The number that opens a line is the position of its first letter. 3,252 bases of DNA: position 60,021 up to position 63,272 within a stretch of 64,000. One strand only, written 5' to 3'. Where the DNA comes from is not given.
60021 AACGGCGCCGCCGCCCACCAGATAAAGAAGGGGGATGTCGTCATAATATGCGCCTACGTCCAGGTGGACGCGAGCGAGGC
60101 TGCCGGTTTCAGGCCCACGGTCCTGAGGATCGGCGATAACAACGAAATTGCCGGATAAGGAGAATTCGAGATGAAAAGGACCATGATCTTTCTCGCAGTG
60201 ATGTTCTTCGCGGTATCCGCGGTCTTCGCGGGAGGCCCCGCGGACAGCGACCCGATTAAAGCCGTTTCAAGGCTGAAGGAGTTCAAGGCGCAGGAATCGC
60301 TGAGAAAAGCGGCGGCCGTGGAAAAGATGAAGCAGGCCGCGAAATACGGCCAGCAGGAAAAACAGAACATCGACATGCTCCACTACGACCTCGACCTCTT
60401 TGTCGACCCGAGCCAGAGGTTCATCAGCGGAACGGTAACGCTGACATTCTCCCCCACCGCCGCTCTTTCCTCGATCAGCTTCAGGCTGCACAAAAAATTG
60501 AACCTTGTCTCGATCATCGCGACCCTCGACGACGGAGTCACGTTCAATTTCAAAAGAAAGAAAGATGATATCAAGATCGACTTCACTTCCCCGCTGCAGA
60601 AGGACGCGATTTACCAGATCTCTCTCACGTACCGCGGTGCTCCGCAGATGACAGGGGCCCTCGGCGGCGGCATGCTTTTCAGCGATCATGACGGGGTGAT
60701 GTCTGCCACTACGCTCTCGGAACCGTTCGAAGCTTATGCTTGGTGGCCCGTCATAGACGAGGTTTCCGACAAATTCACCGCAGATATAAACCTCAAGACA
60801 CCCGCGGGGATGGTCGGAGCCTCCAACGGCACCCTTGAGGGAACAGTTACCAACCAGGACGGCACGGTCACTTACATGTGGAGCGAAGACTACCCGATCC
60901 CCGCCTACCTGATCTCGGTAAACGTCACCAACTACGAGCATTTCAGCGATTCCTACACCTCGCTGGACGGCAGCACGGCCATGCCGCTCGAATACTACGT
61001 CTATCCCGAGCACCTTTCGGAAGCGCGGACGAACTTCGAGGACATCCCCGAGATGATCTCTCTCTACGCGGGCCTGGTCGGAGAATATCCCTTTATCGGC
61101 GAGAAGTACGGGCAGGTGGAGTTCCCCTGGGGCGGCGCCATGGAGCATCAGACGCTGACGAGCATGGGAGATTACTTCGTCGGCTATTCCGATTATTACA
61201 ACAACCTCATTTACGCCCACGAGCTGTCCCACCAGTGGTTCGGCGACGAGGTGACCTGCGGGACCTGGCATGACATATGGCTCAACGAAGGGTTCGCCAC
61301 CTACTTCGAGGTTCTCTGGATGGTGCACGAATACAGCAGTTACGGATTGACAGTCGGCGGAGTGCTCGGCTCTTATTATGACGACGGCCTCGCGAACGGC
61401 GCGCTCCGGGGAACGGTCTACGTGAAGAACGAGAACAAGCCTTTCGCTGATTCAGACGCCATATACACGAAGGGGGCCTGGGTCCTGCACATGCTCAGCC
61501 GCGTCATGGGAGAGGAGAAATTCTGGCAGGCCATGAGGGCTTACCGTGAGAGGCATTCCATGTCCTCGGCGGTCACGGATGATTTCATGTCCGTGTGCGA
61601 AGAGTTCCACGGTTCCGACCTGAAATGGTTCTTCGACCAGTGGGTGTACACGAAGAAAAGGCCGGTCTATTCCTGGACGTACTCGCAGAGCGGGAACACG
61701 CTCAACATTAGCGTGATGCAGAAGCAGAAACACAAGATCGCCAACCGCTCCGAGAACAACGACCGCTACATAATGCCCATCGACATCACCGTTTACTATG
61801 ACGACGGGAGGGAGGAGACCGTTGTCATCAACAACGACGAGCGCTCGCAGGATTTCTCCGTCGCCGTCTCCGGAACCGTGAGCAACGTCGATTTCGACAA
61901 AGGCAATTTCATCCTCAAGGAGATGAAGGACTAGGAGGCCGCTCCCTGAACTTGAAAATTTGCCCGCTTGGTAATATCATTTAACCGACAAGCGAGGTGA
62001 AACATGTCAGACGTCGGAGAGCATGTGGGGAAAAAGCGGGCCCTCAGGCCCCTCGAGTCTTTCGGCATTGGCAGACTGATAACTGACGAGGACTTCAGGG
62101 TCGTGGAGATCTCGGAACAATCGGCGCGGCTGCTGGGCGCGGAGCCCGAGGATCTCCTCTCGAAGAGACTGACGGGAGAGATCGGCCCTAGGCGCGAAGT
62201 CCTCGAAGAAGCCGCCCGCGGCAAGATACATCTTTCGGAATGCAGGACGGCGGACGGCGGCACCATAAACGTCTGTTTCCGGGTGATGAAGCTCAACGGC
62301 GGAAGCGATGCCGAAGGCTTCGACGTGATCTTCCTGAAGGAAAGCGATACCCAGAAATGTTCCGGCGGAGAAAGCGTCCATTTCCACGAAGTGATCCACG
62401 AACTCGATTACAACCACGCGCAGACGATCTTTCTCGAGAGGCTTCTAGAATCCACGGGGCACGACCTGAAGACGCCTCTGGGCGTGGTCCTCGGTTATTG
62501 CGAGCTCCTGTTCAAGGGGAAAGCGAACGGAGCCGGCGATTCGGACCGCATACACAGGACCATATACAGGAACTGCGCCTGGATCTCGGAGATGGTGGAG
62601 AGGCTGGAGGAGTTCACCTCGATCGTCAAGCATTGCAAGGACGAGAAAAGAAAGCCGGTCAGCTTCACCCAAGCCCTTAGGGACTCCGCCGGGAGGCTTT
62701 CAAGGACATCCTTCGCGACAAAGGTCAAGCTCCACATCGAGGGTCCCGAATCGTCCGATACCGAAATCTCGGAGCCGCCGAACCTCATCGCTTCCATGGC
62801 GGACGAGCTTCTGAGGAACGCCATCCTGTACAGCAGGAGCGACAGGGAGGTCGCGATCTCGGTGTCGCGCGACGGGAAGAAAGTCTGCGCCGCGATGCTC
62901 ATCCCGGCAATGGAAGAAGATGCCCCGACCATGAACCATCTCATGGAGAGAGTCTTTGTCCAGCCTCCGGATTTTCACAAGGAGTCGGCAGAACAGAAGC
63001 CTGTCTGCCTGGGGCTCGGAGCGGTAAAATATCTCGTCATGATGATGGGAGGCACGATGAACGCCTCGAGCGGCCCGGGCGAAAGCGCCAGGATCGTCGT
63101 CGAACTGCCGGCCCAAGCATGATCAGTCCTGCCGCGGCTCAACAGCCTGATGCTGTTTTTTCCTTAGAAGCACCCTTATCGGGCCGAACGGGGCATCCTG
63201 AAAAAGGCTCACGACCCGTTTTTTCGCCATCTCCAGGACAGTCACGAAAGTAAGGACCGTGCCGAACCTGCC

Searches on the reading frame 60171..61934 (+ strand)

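Call 12: search_protein_families(library=pfam, proteins=[window:60171-61934:+], max_evalue=0.0001)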
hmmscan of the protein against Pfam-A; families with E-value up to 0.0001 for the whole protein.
window:60171-61934:+ (587 aa): 2 families
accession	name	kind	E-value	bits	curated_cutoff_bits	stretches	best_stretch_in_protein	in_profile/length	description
PF01433.26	Peptidase_M1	-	4.1e-31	108.7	27.7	1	322-491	37-218/218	Peptidase family M1 domain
PF17900.6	Peptidase_M1_N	-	1.3e-17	64.9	25.8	1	70-247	3-186/186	Peptidase M1 N-terminal domain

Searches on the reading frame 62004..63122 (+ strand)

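Call 12: search_protein_families(library=pfam, proteins=[window:62004-63122:+], max_evalue=0.0001)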
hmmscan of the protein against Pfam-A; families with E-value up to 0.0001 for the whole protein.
window:62004-63122:+ (372 aa): 2 families
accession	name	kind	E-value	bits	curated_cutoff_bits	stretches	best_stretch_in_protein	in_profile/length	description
PF00512.31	HisKA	-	3.2e-08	33.9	26.9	1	145-207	3-63/66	His Kinase A (phospho-acceptor) domain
PF02518.31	HATPase_c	-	3.5e-06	27.9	26.4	1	261-371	5-110/111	Histidine kinase-, DNA gyrase B-, and HSP90-like ATPase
